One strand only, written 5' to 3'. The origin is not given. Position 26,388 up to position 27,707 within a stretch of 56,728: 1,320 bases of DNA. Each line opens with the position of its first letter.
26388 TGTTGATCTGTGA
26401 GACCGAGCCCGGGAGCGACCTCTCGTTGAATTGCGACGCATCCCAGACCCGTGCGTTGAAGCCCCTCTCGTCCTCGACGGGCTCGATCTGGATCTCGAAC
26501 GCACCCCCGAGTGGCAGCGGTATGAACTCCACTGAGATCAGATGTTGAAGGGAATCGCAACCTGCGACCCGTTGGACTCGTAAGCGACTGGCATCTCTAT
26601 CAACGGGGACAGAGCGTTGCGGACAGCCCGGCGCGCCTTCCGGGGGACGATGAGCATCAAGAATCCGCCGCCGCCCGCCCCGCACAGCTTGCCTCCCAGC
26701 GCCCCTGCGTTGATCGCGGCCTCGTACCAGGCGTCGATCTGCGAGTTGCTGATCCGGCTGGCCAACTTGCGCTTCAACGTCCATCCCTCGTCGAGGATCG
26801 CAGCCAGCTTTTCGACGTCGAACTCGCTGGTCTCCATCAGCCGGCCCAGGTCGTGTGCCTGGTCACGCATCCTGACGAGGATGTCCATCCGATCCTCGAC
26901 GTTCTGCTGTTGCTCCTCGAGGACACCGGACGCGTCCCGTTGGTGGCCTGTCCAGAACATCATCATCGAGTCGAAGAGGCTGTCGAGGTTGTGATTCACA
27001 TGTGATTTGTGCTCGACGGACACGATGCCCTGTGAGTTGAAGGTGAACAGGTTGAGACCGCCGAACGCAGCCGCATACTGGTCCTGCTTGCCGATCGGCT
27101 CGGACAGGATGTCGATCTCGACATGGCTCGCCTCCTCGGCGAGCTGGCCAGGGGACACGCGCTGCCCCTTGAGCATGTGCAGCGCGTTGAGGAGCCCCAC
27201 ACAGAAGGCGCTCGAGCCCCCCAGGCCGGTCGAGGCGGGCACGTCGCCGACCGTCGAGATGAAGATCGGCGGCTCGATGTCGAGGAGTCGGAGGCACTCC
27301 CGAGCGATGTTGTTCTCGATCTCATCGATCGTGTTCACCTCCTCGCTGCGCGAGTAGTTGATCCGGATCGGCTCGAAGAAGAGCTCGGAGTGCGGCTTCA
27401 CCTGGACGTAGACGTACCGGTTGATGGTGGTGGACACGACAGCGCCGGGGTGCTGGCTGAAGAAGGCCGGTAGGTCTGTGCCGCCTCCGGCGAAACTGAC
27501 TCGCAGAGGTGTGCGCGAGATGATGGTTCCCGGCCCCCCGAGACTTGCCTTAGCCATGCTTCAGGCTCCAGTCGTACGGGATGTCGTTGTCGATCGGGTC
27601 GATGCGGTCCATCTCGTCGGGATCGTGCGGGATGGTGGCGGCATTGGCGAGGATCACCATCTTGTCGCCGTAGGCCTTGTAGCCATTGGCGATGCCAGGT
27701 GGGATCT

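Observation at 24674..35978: Candidate heptose-based surface glycan / protein O-glycosylation system (best candidate for a new system in this window)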

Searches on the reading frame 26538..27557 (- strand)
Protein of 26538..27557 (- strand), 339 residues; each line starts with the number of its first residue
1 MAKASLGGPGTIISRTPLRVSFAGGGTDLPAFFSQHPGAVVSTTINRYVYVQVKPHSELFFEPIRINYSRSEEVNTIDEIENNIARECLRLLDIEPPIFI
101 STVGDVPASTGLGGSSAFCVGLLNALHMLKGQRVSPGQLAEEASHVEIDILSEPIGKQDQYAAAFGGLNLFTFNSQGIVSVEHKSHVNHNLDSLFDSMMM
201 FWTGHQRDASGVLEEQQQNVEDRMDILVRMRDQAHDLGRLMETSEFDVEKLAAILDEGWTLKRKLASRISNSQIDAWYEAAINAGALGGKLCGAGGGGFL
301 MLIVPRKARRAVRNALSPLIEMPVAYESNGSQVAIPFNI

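Call 4: search_protein_families(library=pfam, proteins=[window:26538-27557:-], max_evalue=0.01)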
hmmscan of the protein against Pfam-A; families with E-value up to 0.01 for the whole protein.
window:26538-27557:- (339 aa): 2 families
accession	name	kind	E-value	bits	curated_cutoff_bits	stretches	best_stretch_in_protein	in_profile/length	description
PF00288.32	GHMP_kinases_N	-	2.4e-13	50.6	22.3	1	86-167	4-87/87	GHMP kinases N terminal domain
PF08544.19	GHMP_kinases_C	-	5.2e-10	40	21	1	246-316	8-79/85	GHMP kinases C terminal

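Call 5: search_protein_families(library=ncbifam, proteins=[window:26538-27557:-], max_evalue=0.01)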
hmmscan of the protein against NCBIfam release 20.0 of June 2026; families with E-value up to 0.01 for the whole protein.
window:26538-27557:- (339 aa): 12 families
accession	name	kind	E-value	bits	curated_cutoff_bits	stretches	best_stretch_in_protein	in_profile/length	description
NF049969.1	GlMnHpPKinHddA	equivalog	1.5e-42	146.3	600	1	12-307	3-308/338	D-glycero-D-manno-heptose 7-phosphate kinase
NF009948.0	PRK13412.1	equivalog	1.1e-22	79.7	721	1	100-304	729-935/974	bifunctional fucokinase/fucose-1-phosphate guanylyltransferase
TIGR00549.1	mevalon_kin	equivalog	1.3e-18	67.4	163.05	1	40-300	19-273/276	mevalonate kinase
NF003036.0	PRK03926.1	equivalog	1.3e-11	44.2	403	2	49-169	33-146/302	mevalonate kinase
NF003006.0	PRK03817.1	equivalog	2.3e-11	43.3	443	1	15-168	5-158/352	galactokinase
NF001816.0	PRK00555.1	equivalog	7.6e-10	38.3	509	2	268-316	288-336/363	galactokinase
TIGR00131.1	gal_kin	equivalog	2.5e-06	26.7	226.65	0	241-317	289-363/388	galactokinase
NF002288.1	PRK01212.1-4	equivalog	1e-05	24.8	194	1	64-171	39-149/303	homoserine kinase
TIGR01920.1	Shik_kin_archae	equivalog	1.8e-05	24.2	126.85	1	45-174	21-146/266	shikimate kinase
TIGR00191.1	thrB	equivalog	0.00019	20.4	168.25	1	75-176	52-152/304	homoserine kinase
NF003472.0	PRK05101.1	equivalog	0.0018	17.3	499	0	100-166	115-181/382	galactokinase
NF040725.1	panto_kin_Meth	equivalog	0.0025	16.8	380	1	49-150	42-138/286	pantoate kinase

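Call 31: search_solved_structures(query=window:26538-27557:-, max_evalue=0.00001)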
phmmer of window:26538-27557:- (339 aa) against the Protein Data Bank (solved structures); distinct sequences matched with E-value up to 0.00001: 13.
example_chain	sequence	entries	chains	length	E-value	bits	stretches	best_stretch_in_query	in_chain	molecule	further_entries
3k85_A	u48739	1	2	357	4.2e-41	144.7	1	12-319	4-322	D-glycero-D-manno-heptose 1-phosphate kinase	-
4usm_A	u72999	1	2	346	1.7e-36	129.6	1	9-312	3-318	PUTATIVE SUGAR KINASE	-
4usk_A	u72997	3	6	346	1.7e-36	129.6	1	9-312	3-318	PUTATIVE SUGAR KINASE | SUGAR KINASE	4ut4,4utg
4n3o_A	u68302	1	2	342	8.9e-33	117.4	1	11-308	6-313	Putative D-glycero-D-manno-heptose 7-phosphate kinase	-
9iip_A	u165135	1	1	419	4e-15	59.4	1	91-313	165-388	L-fucokinase/L-fucose-1-P guanylyltransferase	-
1s4e_A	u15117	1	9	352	3.9e-14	56.1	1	14-232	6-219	Galactokinase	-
5yys_A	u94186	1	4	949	6.3e-14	55.4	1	91-313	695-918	L-fucokinase, L-fucose-1-P guanylyltransferase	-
9iit_A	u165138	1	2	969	6.7e-14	55.4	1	91-313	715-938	L-fucokinase/L-fucose-1-P guanylyltransferase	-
2cz9_A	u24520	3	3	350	5.1e-10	42.6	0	16-229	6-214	Probable galactokinase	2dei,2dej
4hac_A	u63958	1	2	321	3.9e-07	33.1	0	97-168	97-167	Mevalonate kinase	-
6mde_A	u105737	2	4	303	4.1e-07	33.1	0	97-168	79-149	Mevalonate kinase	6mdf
2x7i_A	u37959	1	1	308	5.1e-06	29.4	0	85-158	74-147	MEVALONATE KINASE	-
8teb_A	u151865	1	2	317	5.4e-06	29.4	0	269-316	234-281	Mevalonate kinase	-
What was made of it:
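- On NDP-D-glycero-alpha-D-manno-heptose (GDP-heptose type) biosynthesis: The top PDB matches are 3K85, 4USK (WcbL) and 4N3O (calls 5, 31).
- Checked: Its best solved relatives are heptose kinases 3K85, WcbL 4USK and 4N3O (call 31).
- All four activation functions are present (calls 4, 5, 31).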

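Call 37: find_related_loci(query=window:26538-27557:-, collection=genome_contigs, flank=10000)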
Query window:26538-27557:- (339 aa) in genome_contigs; peptide patterns used: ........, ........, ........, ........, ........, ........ (x = any residue, [..] = any of these).
600 stretches matched a pattern (row limit reached: there are more); 554 encode a relative of the query (tblastn E <= 1e-3); the best 80 are kept; 80 distinct loci.
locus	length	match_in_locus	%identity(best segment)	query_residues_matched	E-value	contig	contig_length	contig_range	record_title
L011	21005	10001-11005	62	1-337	6e-137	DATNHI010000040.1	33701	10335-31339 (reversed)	MAG TPA_asm: Verrucomicrobiia bacterium isolate SMAG_U11343 k141_15809, whole genome shotgun sequence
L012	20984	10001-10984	66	12-339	5e-134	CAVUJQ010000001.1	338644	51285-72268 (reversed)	MAG: uncultured Actinomycetes bacterium isolate MFD01721.bin.2.222 genome assembly, contig: contig_19855, whole genome s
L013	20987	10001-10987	59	9-337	3e-131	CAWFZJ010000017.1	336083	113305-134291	MAG: uncultured Verrucomicrobiae bacterium isolate MFD05379.bin.3.52 genome assembly, contig: contig_1190, whole genome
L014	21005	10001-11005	58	1-337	2e-129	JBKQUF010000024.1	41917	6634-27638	MAG: Limisphaerales bacterium isolate SEr2D2E2F__bin_123 SEr2D2E2F_000000021248, whole genome shotgun sequence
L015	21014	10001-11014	64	1-338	3e-129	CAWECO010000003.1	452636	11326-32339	MAG: uncultured Gemmatimonadales bacterium isolate MFD03551.bin.2.55 genome assembly, contig: contig_32157, whole genome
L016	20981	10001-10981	61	10-336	8e-123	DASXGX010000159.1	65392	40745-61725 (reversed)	MAG TPA_asm: Roseiarcus sp. isolate SMAG_U5176 k141_3008381, whole genome shotgun sequence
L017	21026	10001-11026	58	1-336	1e-121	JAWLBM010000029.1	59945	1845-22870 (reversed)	MAG: Pleomorphomonas sp. isolate 15dZY3.bin.106 NODE_807_length_59945_cov_8.626324, whole genome shotgun sequence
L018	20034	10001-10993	59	9-339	1e-120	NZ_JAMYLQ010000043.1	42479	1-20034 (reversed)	Mesorhizobium sp. M1312 M1312_contig00043, whole genome shotgun sequence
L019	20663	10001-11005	59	2-336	1e-119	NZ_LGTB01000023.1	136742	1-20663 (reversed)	Bradyrhizobium viridifuturi strain SEMIA 690 contig00023, whole genome shotgun sequence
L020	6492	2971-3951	55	10-336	1e-107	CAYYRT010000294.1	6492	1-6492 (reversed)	MAG TPA_asm: uncultured Acidimicrobiaceae bacterium isolate binchicken_co31_95 genome assembly, contig: k141_3231509, wh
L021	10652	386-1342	47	11-333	6e-87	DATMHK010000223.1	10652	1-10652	MAG TPA_asm: Gemmatimonadaceae bacterium isolate SMAG_U13513 k141_1651469, whole genome shotgun sequence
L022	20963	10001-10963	46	12-333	2e-86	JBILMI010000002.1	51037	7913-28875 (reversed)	MAG: Luteolibacter sp. isolate ME2017-08-18_3300034012_group7_bin60 Rohwer_bin2738_scaffold_219_c1, whole genome shotgun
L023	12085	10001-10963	47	12-333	2e-86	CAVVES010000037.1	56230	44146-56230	MAG: uncultured beta proteobacterium isolate MFD02242.bin.2.245 genome assembly, contig: contig_87014, whole genome shot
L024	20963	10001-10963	45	10-333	3e-85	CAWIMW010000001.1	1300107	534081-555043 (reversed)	MAG: uncultured Acidobacteriota bacterium isolate MFD05442.bin.1.249 genome assembly, contig: contig_1570, whole genome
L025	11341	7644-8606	46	10-333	6e-85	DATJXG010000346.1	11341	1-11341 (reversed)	MAG TPA_asm: Terriglobales bacterium isolate SMAG_U15120 k141_2832863, whole genome shotgun sequence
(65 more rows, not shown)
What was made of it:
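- Tried and rejected: The best HddA match there is 66% identical (call 37).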

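Call 41: search_protein_families(library=pfam, proteins=[L012:54-2168:+, L012:2178-3575:-, L012:4658-6322:-, L012:12823-14049:-, L012:14086-14808:-, L012:15173-17059:+, L012:17456-18190:+, L012:18245-19981:+, L019:3886-5547:+, L019:5583-6764:+], max_evalue=0.0001)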
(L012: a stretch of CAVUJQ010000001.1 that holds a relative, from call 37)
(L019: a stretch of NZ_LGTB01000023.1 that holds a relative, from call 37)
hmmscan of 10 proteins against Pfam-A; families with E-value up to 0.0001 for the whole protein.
L012:54-2168:+ (704 aa): 3 families
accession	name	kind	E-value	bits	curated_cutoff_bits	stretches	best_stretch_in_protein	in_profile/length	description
PF00534.26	Glycos_transf_1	-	2.6e-25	89.4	26.4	1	526-671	18-161/172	Glycosyl transferases group 1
PF13692.12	Glyco_trans_1_4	-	3.4e-25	89.4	27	1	527-661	5-135/142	Glycosyl transferases group 1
PF20706.3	GT4-conflict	-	2.4e-10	40.4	26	1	513-676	187-351/385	Family 4 Glycosyltransferase in conflict systems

L012:2178-3575:- (465 aa): 3 families
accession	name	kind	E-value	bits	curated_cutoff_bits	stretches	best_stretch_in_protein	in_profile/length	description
PF13692.12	Glyco_trans_1_4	-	1.6e-17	64.5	27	1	279-418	2-142/142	Glycosyl transferases group 1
PF00534.26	Glycos_transf_1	-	5.6e-14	52.5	26.4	1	277-426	14-166/172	Glycosyl transferases group 1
PF13439.12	Glyco_transf_4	-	1e-05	26.1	28.5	1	98-251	10-168/170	Glycosyltransferase Family 4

L012:4658-6322:- (554 aa): 6 families
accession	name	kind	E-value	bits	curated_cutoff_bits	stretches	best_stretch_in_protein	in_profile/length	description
PF05199.19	GMC_oxred_C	-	4.4e-26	92.5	24.6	1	417-539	1-138/139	GMC oxidoreductase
PF12831.13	FAD_oxidored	-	2e-06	27.8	27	0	40-76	2-38/416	FAD dependent oxidoreductase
PF00732.25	GMC_oxred_N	-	5.4e-06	26.8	23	1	193-286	129-217/218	GMC oxidoreductase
PF13450.12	NAD_binding_8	-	7.8e-06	26.5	21.9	1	42-76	1-35/68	NAD(P)-binding Rossmann-like domain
PF07992.20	Pyr_redox_2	-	9.7e-06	25.6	26.1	0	40-70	3-33/291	Pyridine nucleotide-disulphide oxidoreductase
PF00890.30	FAD_binding_2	-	1.9e-05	24.5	20.4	0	40-77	2-39/414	FAD binding domain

L012:12823-14049:- (408 aa): 3 families
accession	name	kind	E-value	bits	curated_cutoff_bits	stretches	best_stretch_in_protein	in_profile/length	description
PF13692.12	Glyco_trans_1_4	-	8.3e-08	33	27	1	212-348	5-136/142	Glycosyl transferases group 1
PF00534.26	Glycos_transf_1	-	6.3e-06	26.3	26.4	1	277-355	86-159/172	Glycosyl transferases group 1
PF20706.3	GT4-conflict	-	2.9e-05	23.7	26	1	202-347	189-350/385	Family 4 Glycosyltransferase in conflict systems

L012:14086-14808:- (240 aa): 1 family
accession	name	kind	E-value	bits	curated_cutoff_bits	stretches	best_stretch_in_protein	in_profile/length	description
PF02397.22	Bac_transf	-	6.9e-64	215.1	27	1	45-234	1-178/179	Bacterial sugar transferase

L012:15173-17059:+ (628 aa): 1 family
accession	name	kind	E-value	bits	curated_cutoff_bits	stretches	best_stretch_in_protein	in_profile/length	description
PF13196.11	DUF4012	-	1.4e-34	120.2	28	1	208-348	2-142/144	Protein of unknown function (DUF4012)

L012:17456-18190:+ (244 aa): 0 families

L012:18245-19981:+ (578 aa): 4 families
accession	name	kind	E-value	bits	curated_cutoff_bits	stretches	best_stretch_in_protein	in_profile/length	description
PF02518.31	HATPase_c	-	2.1e-23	83.3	26.4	1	456-562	2-109/111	Histidine kinase-, DNA gyrase B-, and HSP90-like ATPase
PF00512.31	HisKA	-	1.4e-15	57.5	26.9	1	349-415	2-65/66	His Kinase A (phospho-acceptor) domain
PF05228.19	CHASE4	-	2.2e-10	41.3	26.2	1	62-197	11-139/140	CHASE4 domain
PF13581.12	HATPase_c_2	-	9.2e-05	22.9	27.4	0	463-539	39-110/127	Histidine kinase-like ATPase domain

L019:3886-5547:+ (553 aa): 5 families
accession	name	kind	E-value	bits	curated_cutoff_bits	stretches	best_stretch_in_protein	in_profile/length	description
PF00732.25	GMC_oxred_N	-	1.1e-52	179.4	23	1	8-301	1-217/218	GMC oxidoreductase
PF05199.19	GMC_oxred_C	-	5.9e-41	140.7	24.6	1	386-521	1-139/139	GMC oxidoreductase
PF01266.30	DAO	-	7.9e-07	29.3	27.9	0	9-41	1-33/353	FAD dependent oxidoreductase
PF00890.30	FAD_binding_2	-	3.4e-06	27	20.4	0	9-42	1-33/414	FAD binding domain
PF05834.18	Lycopene_cycl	-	2e-05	24.3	23.4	1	9-41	1-34/380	Lycopene cyclase protein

L019:5583-6764:+ (393 aa): 1 family
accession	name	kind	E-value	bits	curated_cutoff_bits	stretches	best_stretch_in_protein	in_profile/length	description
PF13524.12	Glyco_trans_1_2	-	3.2e-09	37.3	25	1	247-362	40-143/144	Glycosyl transferase-like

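Call 42: search_protein_families(library=pfam, proteins=[L019:414-1301:+, L019:1602-2390:+, L019:2962-3783:+, L019:13547-14794:-, L019:15624-16769:+, L019:16818-18179:-, L019:18190-19902:-, L015:11080-12384:+, L015:13581-14726:+, L015:14742-15611:+], max_evalue=0.0001)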
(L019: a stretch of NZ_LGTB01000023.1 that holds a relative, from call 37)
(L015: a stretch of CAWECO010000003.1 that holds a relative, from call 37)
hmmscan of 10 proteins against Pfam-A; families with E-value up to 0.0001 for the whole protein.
L019:414-1301:+ (295 aa): 0 families

L019:1602-2390:+ (262 aa): 6 families
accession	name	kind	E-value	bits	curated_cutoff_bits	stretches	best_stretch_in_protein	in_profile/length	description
PF13489.12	Methyltransf_23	-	2.1e-26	93.1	27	1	74-224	9-163/164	Methyltransferase domain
PF08241.18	Methyltransf_11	-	1.1e-10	42.5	21.2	1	92-177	1-95/95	Methyltransferase domain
PF08242.18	Methyltransf_12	-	4.5e-10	40.6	30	1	92-175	1-98/98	Methyltransferase domain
PF13847.12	Methyltransf_31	-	1.6e-07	31.6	27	0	141-187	73-120/145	Methyltransferase domain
PF13649.12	Methyltransf_25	-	6.5e-07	30.4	27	1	91-173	1-97/97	Methyltransferase domain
PF08003.17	Methyltransf_9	-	6.7e-05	22.4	23.8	0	85-224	113-264/315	Protein of unknown function (DUF1698)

L019:2962-3783:+ (273 aa): 1 family
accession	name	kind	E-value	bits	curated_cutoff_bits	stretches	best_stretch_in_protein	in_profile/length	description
PF04932.20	Wzy_C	-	3.2e-15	56.6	31.7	1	16-180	2-149/149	O-Antigen ligase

L019:13547-14794:- (415 aa): 3 families
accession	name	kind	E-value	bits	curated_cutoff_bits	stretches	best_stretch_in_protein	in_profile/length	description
PF00817.25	IMS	-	1.4e-47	161.8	23.2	1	11-152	2-148/148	impB/mucB/samB family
PF11799.13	IMS_C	-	4.2e-17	63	20.7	1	257-344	19-101/109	impB/mucB/samB family C-terminal domain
PF11798.14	IMS_HHH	-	6.3e-05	23.4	24.4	0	164-195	1-32/32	IMS family HHH motif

L019:15624-16769:+ (381 aa): 0 families

L019:16818-18179:- (453 aa): 4 families
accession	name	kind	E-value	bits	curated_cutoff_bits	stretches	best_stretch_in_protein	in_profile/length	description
PF13437.12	HlyD_3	-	6.3e-18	65.9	22.2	1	305-408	2-97/106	HlyD family secretion protein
PF16576.10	HlyD_D23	-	1.1e-09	38.4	30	1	271-373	78-177/214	Barrel-sandwich domain of CusB or HlyD membrane-fusion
PF13533.13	Biotin_lipoyl_2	-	2.1e-06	27.8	29.8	1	82-105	9-32/32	Biotin-lipoyl like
PF00364.28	Biotin_lipoyl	-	4.7e-06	26.8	22.1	0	75-104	44-73/73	Biotin-requiring enzyme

L019:18190-19902:- (570 aa): 2 families
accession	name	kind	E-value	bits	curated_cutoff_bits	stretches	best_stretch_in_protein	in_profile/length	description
PF00005.33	ABC_tran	-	1.2e-29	104.1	25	1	347-494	1-136/137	ABC transporter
PF00664.28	ABC_membrane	-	2.8e-15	57.2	28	1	23-280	2-267/274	ABC transporter transmembrane region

L015:11080-12384:+ (434 aa): 2 families
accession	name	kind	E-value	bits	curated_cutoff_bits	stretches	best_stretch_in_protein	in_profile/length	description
PF01266.30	DAO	-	2.5e-53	182.3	27.9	1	8-395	1-352/353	FAD dependent oxidoreductase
PF13450.12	NAD_binding_8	-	2.1e-07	31.6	21.9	1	11-51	1-39/68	NAD(P)-binding Rossmann-like domain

L015:13581-14726:+ (381 aa): 2 families
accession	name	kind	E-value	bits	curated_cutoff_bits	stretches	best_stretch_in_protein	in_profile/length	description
PF00535.33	Glycos_transf_2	-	3.9e-24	85.9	23.3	1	55-206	1-154/168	Glycosyl transferase family 2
PF13641.12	Glyco_tranf_2_3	-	2.5e-09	38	27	1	52-269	1-223/230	Glycosyltransferase like family 2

L015:14742-15611:+ (289 aa): 1 family
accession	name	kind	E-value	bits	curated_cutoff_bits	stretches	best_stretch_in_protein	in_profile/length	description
PF01061.29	ABC2_membrane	-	5.3e-20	72.3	26.9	1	41-249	2-210/211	ABC-2 type transporter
